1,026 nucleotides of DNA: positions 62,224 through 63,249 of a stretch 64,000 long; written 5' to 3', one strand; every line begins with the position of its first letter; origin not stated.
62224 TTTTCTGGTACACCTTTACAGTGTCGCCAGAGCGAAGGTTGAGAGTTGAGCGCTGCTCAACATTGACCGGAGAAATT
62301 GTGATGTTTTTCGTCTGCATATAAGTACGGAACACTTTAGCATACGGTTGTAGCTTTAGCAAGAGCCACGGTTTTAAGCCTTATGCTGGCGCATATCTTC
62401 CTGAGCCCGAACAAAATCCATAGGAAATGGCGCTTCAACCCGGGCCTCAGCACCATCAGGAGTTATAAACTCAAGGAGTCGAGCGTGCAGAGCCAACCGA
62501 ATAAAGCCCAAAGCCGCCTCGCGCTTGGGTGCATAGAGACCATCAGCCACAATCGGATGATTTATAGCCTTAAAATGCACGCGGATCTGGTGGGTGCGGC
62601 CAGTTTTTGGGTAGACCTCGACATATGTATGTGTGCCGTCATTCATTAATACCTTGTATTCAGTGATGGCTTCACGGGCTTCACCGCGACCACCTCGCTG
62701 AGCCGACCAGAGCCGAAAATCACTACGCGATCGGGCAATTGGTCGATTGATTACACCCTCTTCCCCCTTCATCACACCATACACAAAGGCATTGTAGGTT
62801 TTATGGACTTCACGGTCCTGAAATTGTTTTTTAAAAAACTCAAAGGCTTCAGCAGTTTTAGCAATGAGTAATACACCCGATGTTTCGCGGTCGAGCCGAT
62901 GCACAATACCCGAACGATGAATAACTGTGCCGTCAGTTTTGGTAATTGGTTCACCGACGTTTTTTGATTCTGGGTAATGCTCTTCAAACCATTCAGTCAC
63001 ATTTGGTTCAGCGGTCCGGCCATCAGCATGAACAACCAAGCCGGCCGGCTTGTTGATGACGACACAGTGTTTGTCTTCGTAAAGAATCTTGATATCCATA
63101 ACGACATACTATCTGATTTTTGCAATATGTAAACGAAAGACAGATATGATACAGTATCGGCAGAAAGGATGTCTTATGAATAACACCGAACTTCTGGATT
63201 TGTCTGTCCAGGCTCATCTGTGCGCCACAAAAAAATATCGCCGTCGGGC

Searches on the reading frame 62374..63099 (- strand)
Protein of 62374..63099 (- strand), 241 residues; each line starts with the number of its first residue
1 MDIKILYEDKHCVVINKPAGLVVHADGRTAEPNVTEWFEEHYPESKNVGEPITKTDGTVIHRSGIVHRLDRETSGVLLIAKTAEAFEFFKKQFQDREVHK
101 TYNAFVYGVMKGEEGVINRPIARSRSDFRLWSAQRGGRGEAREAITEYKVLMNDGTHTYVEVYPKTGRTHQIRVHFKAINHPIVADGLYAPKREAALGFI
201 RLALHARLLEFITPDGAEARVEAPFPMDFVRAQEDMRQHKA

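Call 70: search_protein_families(library=pfam, proteins=[window:62374-63099:-], max_evalue=0.0001)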
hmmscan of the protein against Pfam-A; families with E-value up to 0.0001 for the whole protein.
window:62374-63099:- (241 aa): 1 family
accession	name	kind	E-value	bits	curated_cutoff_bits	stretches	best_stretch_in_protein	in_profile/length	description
PF00849.27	PseudoU_synth_2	-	4.5e-31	108.6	26.8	1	11-177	1-151/152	RNA pseudouridylate synthase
